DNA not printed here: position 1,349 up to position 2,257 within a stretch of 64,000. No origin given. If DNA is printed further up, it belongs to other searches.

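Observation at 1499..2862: Mini-receptor coupled to an ODP-like metallo-beta-lactamase-fold gene downstream of cheB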

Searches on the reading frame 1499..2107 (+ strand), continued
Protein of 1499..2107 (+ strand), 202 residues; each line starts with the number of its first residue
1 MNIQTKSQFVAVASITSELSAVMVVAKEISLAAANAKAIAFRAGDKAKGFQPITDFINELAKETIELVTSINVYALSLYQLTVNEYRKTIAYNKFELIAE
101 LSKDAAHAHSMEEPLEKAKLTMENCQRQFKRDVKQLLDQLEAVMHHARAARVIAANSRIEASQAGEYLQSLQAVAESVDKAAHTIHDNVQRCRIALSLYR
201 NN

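Call 66: search_protein_families(library=pfam, proteins=[L051:7944-9539:-, L051:9539-10282:-, L051:10794-12458:-, L027:4349-5770:-, L027:7501-8709:-, L009:4615-5754:-, L009:7450-8280:-, L035:5370-5939:+, L035:4890-5357:+], max_evalue=0.001)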
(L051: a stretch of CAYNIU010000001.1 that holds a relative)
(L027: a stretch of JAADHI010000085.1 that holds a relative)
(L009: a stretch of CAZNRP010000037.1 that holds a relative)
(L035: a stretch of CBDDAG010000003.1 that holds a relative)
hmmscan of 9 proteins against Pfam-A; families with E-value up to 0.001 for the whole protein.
L051:7944-9539:- (531 aa): 2 families
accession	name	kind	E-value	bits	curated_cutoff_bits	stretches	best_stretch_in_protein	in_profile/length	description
PF00563.25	EAL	-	5.7e-72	242.3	31.3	1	285-519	3-236/236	EAL domain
PF00990.26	GGDEF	-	5e-51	173.1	23.8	1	107-263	1-160/161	Diguanylate cyclase, GGDEF domain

L051:9539-10282:- (247 aa): 2 families
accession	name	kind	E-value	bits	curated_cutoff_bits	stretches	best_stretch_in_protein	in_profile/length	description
PF19583.5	ODP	-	7.6e-64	215.6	27.2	1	27-217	1-194/194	ODP family beta lactamase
PF00753.33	Lactamase_B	-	1.4e-08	35.4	22.7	1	28-216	5-196/196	Metallo-beta-lactamase superfamily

L051:10794-12458:- (554 aa): 1 family
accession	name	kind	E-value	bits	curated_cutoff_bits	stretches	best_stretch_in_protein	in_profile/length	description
PF00593.30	TonB_dep_Rec_b-barrel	-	4.7e-48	165.6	27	1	52-524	16-436/436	TonB dependent receptor-like, beta-barrel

L027:4349-5770:- (473 aa): 2 families
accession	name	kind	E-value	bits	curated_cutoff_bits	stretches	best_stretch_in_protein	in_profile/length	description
PF00370.27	FGGY_N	-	4.2e-46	158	28.8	1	7-248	1-244/245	FGGY family of carbohydrate kinases, N-terminal domain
PF02782.22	FGGY_C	-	4.5e-22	79.2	27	1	259-433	2-193/198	FGGY family of carbohydrate kinases, C-terminal domain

L027:7501-8709:- (402 aa): 9 families
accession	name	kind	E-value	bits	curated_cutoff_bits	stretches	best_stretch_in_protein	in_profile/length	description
PF14559.12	TPR_19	-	3e-10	40.7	25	0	318-379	5-66/68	Tetratricopeptide repeat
PF13428.12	TPR_14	-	6e-09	36.2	23.5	0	338-380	1-43/44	Tetratricopeptide repeat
PF13181.12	TPR_8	-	9.9e-09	35.1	25.7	1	339-370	2-33/34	Tetratricopeptide repeat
PF00515.34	TPR_1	-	7.2e-08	32.4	27.8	1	339-371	2-34/34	Tetratricopeptide repeat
PF13431.12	TPR_17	-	8.9e-07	29.1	24.4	1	327-359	2-34/34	Tetratricopeptide repeat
PF07719.23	TPR_2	-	2.7e-06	27.5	27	1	338-370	1-33/34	Tetratricopeptide repeat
PF13432.12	TPR_16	-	9.7e-06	26.4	32.7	0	318-361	11-54/65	Tetratricopeptide repeat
PF12895.13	ANAPC3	-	0.00017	22.2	27.2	1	285-362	3-80/82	Anaphase-promoting complex, cyclosome, subunit 3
PF13424.12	TPR_12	-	0.00073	20.1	30.1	0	340-367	5-32/77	Tetratricopeptide repeat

L009:4615-5754:- (379 aa): 4 families
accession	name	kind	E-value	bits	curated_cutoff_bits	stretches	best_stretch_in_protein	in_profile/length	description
PF00768.25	Peptidase_S11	-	1.3e-83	280.6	27.6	1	28-253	6-238/239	D-alanyl-D-alanine carboxypeptidase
PF07943.18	PBP5_C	-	1e-18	67.7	21.2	1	273-363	1-91/91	Penicillin-binding protein 5, C-terminal domain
PF13354.11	Beta-lactamase2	-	8.2e-17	61.7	22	1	49-186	13-149/214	Beta-lactamase enzyme family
PF00144.29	Beta-lactamase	-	0.00036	20.3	27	0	53-114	46-100/329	Beta-lactamase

L009:7450-8280:- (276 aa): 2 families
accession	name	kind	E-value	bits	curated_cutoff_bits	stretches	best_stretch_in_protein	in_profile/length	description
PF03330.24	DPBB_1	-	1e-26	93.4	28.8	1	82-171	1-82/83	Lytic transglycolase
PF05036.18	SPOR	-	6.1e-13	49.3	21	1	202-268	4-70/76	SPOR domain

L035:5370-5939:+ (190 aa): 1 family
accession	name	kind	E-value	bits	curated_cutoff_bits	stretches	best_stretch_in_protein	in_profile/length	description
PF02545.19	Maf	-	2.2e-58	197.4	27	1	2-184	1-186/187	Maf-like protein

L035:4890-5357:+ (156 aa): 1 family
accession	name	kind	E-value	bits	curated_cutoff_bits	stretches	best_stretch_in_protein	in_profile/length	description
PF02590.22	SPOUT_MTase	-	9.5e-53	178.8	27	1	1-154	1-154/154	Predicted SPOUT methyltransferase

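Call 67: find_homologous_proteins(query=A3, max_evalue=1e-10)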
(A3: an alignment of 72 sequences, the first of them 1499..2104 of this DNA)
Query A3 (72 sequences) (202 aa, profile of the alignment): 548 proteins with E <= 1e-10 among 5959 candidates; the best 120 are listed.
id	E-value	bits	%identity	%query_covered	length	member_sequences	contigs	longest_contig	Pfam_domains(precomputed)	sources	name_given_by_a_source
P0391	8.1e-68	246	41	91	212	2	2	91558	-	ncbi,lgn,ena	-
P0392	2.1e-67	245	68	97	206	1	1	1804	PF00015.27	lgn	-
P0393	3.4e-67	244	72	97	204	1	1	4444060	PF00015.27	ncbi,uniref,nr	ncbi:chemotaxis protein [Methylomarinum sp. Ch1-1]|uniref:Chemotaxis protein n=1 Tax=Methylomarinum 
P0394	5.0e-67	244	72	97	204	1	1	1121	PF00015.27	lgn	-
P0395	9.9e-67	243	71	97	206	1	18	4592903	PF00015.27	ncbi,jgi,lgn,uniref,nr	ncbi:hypothetical protein [Methylomonas rapida]|uniref:Chemotaxis protein n=1 Tax=Methylomonas rapid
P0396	1.3e-66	242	76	97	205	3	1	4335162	PF00015.27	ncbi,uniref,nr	ncbi:hypothetical protein [Methylomarinum vadi]|uniref:hypothetical protein n=1 Tax=Methylomarinum v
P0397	1.8e-66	242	73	97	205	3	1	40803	-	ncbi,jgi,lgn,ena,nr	ncbi:MAG: chemotaxis protein [Methylococcaceae bacterium]|nr:chemotaxis protein [Methylococcaceae ba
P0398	2.3e-66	241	70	97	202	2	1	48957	PF00015.27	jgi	jgi:methyl-accepting chemotaxis protein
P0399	2.3e-66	241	70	97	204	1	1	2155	-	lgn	-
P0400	2.8e-66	241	71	98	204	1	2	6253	PF00015.27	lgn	-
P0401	3.3e-66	241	71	97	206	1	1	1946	PF00015.27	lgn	-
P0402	3.7e-66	241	70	97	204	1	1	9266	PF00015.27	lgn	-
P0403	3.7e-66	241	72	97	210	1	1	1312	PF00015.27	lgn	-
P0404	5.6e-66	240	72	97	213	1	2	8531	PF00015.27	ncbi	-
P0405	9.2e-66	239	71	97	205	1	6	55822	PF00015.27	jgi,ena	-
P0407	1.1e-65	239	72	97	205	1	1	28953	PF00015.27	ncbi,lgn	-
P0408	1.2e-65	239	71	98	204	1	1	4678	PF00015.27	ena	-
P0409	1.3e-65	239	73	97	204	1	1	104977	PF00015.27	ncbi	ncbi:chemotaxis protein [Methylomonas sp. MgM2]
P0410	1.4e-65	239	69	97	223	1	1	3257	PF00015.27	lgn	-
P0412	2.0e-65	238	68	97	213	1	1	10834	PF00015.27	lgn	-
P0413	2.2e-65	238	75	97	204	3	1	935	PF00015.27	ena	-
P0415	2.3e-65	238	71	96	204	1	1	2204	PF00015.27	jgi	-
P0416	2.4e-65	238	72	97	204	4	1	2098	PF00015.27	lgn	-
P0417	2.5e-65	238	71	98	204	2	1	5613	PF00015.27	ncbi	-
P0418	2.5e-65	238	71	97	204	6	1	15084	PF00015.27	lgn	-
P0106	2.8e-65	238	77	97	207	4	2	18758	PF00015.27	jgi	jgi:methyl-accepting chemotaxis protein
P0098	3.2e-65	238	77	97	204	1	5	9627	PF00015.27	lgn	-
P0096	3.2e-65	238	77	97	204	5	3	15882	PF00015.27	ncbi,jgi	jgi:methyl-accepting chemotaxis protein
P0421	3.3e-65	238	73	97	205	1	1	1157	PF00015.27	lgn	-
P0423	4.3e-65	237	72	97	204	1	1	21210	PF00015.27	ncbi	-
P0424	4.9e-65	237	70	98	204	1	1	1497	PF00015.27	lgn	-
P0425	5.1e-65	237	71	96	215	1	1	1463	PF00015.27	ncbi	-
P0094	5.2e-65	237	78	97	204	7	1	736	PF00015.27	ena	-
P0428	7.3e-65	237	69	97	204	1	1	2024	PF00015.27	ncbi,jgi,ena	-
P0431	8.2e-65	236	74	97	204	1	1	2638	PF00015.27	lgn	-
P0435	8.8e-65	236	73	96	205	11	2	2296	PF00015.27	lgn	-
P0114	9.3e-65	236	77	97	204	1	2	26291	PF00015.27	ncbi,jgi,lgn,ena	-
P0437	9.8e-65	236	70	96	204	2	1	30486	PF00015.27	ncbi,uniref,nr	ncbi:chemotaxis protein [Methylomonas sp. SURF-2]|uniref:Chemotaxis protein n=1 Tax=Methylomonas sub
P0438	9.8e-65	236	75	98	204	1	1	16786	PF00015.27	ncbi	-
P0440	1.0e-64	236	71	97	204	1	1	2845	PF00015.27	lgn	-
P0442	1.1e-64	236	74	96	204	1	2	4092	PF00015.27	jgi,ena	-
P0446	1.2e-64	236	75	97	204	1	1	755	PF00015.27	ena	-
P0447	1.3e-64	236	75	97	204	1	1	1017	PF00015.27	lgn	-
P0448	1.4e-64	236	72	96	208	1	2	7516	PF00015.27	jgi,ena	-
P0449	1.4e-64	236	71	97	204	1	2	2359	PF00015.27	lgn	-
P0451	1.4e-64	236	76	97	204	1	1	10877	PF00015.27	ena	-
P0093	1.8e-64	235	77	97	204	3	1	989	PF00015.27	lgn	-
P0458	1.9e-64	235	75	97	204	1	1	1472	PF00015.27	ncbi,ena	-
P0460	2.0e-64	235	71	97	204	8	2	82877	PF00015.27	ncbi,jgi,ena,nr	ncbi:MAG: chemotaxis protein [Methylomonas sp.]|jgi:methyl-accepting chemotaxis protein|nr:MAG: chem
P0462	2.0e-64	235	76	97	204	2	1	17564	PF00015.27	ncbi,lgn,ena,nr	ncbi:MAG: chemotaxis protein [Methylococcales bacterium]|nr:chemotaxis protein [Methylococcales bact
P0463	2.0e-64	235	71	97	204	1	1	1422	PF00015.27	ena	-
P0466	2.3e-64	235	72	97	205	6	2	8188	PF00015.27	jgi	jgi:methyl-accepting chemotaxis protein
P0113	2.4e-64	235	77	96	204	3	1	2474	PF00015.27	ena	-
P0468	2.4e-64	235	75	98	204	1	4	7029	PF00015.27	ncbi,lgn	-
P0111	2.4e-64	235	75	98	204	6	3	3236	PF00015.27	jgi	-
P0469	2.5e-64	235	74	98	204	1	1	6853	PF00015.27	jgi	jgi:methyl-accepting chemotaxis protein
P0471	2.8e-64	235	75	97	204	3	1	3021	PF00015.27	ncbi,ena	-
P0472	3.0e-64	235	74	97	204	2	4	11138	PF00015.27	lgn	-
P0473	3.0e-64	235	76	97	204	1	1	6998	PF00015.27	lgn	-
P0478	3.7e-64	234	71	98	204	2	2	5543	PF00015.27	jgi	-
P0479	3.9e-64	234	68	100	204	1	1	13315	PF00015.27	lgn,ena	-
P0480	4.0e-64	234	70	97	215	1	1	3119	PF00015.27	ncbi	-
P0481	4.3e-64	234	73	96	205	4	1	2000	PF00015.27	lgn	-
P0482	4.5e-64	234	74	98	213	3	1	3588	PF00015.27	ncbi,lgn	-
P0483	4.5e-64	234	74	98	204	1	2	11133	PF00015.27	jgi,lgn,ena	jgi:methyl-accepting chemotaxis protein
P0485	4.8e-64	234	73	96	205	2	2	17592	PF00015.27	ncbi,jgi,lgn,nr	ncbi:MAG: chemotaxis protein [Methyloprofundus sp.]|nr:chemotaxis protein [Methyloprofundus sp.] MBW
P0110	5.3e-64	234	77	99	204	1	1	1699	PF00015.27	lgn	-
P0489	6.4e-64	233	73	96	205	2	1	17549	PF00015.27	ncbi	-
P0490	6.7e-64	233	70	97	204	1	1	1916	PF00015.27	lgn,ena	-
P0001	8.0e-64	233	100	100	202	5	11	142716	PF00015.27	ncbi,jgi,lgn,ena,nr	ncbi:MAG: chemotaxis protein [Methylovulum sp.]|jgi:hypothetical protein|nr:chemotaxis protein [Meth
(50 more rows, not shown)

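Call 70: find_encoding_contigs(protein=P0391, flank=6000, max_places=2)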
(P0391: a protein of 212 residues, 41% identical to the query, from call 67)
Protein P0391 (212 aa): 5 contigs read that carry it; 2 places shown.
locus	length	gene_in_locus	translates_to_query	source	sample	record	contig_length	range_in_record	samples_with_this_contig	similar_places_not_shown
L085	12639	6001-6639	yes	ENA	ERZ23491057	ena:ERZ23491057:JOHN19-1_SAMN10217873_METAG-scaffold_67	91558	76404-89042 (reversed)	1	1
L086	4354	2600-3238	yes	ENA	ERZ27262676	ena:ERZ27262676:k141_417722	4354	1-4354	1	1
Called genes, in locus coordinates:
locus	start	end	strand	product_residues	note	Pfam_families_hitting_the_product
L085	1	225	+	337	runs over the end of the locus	PF13379:NMT1_2, PF09084:NMT1, PF12974:Phosphonate-bd (faint)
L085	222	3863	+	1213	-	PF00672:HAMP, PF00989:PAS, PF08448:PAS_4, PF13426:PAS_9, PF00989:PAS, PF13426:PAS_9, PF00989:PAS, PF13426:PAS_9, +8 more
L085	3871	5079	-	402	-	PF02636:Methyltransf_28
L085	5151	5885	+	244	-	PF00106:adh_short, PF08659:KR, PF23441:SDR, PF13561:adh_short_C2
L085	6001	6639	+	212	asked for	-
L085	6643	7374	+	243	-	PF00753:Lactamase_B, PF19583:ODP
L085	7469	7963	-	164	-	PF01288:HPPK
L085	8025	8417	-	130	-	PF02152:FolB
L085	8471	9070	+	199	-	PF02660:G3P_acyltransf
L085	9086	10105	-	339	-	PF00814:TsaD, PF22521:HypF_C_2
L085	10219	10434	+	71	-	PF01165:Ribosomal_S21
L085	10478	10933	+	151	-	PF09424:YqeY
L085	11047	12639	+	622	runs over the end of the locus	PF01807:Zn_ribbon_DnaG, PF08275:DNAG_N, PF01751:Toprim, PF13155:Toprim_2, PF13662:Toprim_4, PF10410:DnaB_bind, PF08278:DnaG_DnaB_bind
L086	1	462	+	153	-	?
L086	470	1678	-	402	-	PF02636:Methyltransf_28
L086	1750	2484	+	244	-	PF00106:adh_short, PF08659:KR, PF23441:SDR, PF13561:adh_short_C2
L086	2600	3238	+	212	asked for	-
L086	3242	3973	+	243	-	PF00753:Lactamase_B, PF19583:ODP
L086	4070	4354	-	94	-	?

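Call 74: predict_structure(alignment_id=A5)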
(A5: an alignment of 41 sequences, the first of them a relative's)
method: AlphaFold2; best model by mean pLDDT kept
length: 212 residues; sequences in the alignment: 41
mean_pLDDT: 90.3   pTM: 0.81
mean pLDDT of the five models: 90.3, 89.8, 87.7, 85.8, 73.9
residues with pLDDT >= 90: 161; 70-90: 42; 50-70: 2; < 50: 7
segments of 3 or more residues with pLDDT < 50: 1-7
pLDDT, mean of each block of 10 residues (from residue 1): 52 91 95 92 88 88 94 96 93 94 94 94 95 94 95 91 88 89 93 95 89 66
secondary structure, 60 per line:
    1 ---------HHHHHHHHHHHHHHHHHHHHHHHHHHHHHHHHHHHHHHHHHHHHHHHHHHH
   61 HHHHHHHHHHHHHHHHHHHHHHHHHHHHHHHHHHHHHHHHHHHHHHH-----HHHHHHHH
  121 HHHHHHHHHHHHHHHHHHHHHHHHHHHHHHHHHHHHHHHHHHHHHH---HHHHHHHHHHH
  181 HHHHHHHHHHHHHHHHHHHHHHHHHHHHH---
elements in order: H10-107 H113-166 H170-209

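Call 76: fold_search(model_id=the predicted structure, library=pdb)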
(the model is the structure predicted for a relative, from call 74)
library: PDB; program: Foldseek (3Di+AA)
matches with E <= 10: 874; with E <= 0.001: 0
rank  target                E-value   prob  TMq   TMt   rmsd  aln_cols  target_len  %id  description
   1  8d9p                  1.4e-03  1.00  0.42  0.45   9.1       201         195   11  De Novo Photosynthetic Reaction Center Protein Equipped with Heme B and Mn(II) cations (released 2022-09-28)
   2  5vju                  4.0e-03  1.00  0.47  0.49   7.0       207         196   14  De Novo Photosynthetic Reaction Center Protein Variant Equipped with His-Tyr H-bond, Heme B, and Cd(II) ions (released 2018-04-25)
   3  6z0c_B                4.4e-03  1.00  0.55  0.59   9.4       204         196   12  Structure of in silico modelled artificial Maquette-3 protein (released 2021-03-17)
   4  5vtl                  7.4e-03  0.96  0.25  0.25  13.4       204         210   13  Structure of metacyclic invariant surface protein , Tb427.07.360, from Trypanosoma brucei. (released 2018-08-08)
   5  6z0c_D                1.0e-02  1.00  0.54  0.60   9.4       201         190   11  Structure of in silico modelled artificial Maquette-3 protein (released 2021-03-17)
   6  5vjs                  1.6e-02  1.00  0.41  0.44   9.0       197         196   12  De Novo Photosynthetic Reaction Center Protein Equipped with Heme B, a synthetic Zn porphyrin, and Zn(II) cations (released 2018-04-25)
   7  5nnv_D                4.2e-02  1.00  0.53  0.45  36.1       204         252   13  Structure of a Bacillus subtilis Smc coiled coil middle fragment (released 2017-06-21)
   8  5xg2                  4.8e-02  0.98  0.40  0.36  37.5       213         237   15  Crystal structure of a coiled-coil segment (residues 345-468 and 694-814) of Pyrococcus yayanosii Smc (released 2017-06-07)
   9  8qae_A                5.6e-02  0.98  0.32  0.32  24.2       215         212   13  X-ray crystal structure of a de novo designed single-chain antiparallel 6-helix alpha-helical barrel, sc-apCC-6-SLLA (released 2024-07-03)
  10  8wdf                  6.7e-02  0.57  0.25  0.22  27.9       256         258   12  Chemoreceptor PilJ from Pseudomonas aeruginosa PA14 (released 2024-07-24)
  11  8i4v_B                8.5e-02  1.00  0.49  0.41  31.5       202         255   11  Cryo-EM structure of 5-subunit Smc5/6 arm region (released 2024-06-26)
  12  7sqc_1Y               8.5e-02  0.28  0.18  0.15  37.7       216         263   14  Ciliary C1 central pair apparatus isolated from Chlamydomonas reinhardtii (released 2022-04-13)
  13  5jdo_A                9.8e-02  0.38  0.22  0.20  27.0       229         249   13  T. congolense haptoglobin-haemoglobin receptor in complex with haemoglobin (released 2016-04-27)
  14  4e40                  1.0e-01  0.75  0.34  0.30  23.8       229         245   14  The haptoglobin-hemoglobin receptor of Trypanosoma congolense (released 2013-01-16)
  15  5lm2_A                1.0e-01  0.25  0.19  0.13  32.2       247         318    9  Crystal Structure of HD-PTP phosphatase (released 2016-11-30)
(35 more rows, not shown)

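Call 80: search_protein_families(library=pfam, proteins=[L019:4341-5540:+, L061:134-1222:+, L072:1-1239:+, L078:1771-3264:+], max_evalue=0.001)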
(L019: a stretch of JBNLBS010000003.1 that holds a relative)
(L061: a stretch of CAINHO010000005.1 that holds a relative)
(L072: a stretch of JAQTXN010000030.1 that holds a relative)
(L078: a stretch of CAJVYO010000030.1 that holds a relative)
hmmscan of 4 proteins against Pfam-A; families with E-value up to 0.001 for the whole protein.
L019:4341-5540:+ (400 aa): 1 family
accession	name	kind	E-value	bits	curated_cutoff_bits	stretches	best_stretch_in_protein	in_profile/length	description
PF00015.26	MCPsignal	-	7.8e-29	101.2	34.6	1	169-308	16-154/172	Methyl-accepting chemotaxis protein (MCP) signalling domain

L061:134-1222:+ (363 aa): 2 families
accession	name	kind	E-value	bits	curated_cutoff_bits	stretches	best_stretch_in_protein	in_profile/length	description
PF00015.26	MCPsignal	-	1.3e-50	172.1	34.6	1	132-288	2-172/172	Methyl-accepting chemotaxis protein (MCP) signalling domain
PF18947.5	HAMP_2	-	1e-06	29.1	24.3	1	11-67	9-65/67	HAMP domain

L072:1-1239:+ (413 aa): 2 families
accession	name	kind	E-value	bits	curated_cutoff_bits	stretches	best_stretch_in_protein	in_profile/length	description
PF00015.26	MCPsignal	-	8.6e-52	175.9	34.6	1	184-340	2-172/172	Methyl-accepting chemotaxis protein (MCP) signalling domain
PF18947.5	HAMP_2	-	5.5e-07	29.9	24.3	1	66-117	12-63/67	HAMP domain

L078:1771-3264:+ (498 aa): 2 families
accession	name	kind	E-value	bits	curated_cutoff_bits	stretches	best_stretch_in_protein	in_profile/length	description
PF00015.26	MCPsignal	-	6.2e-33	114.5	34.6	1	237-386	18-161/172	Methyl-accepting chemotaxis protein (MCP) signalling domain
PF13682.11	CZB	-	5.3e-06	27.1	29.4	1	380-443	2-59/64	Chemoreceptor zinc-binding domain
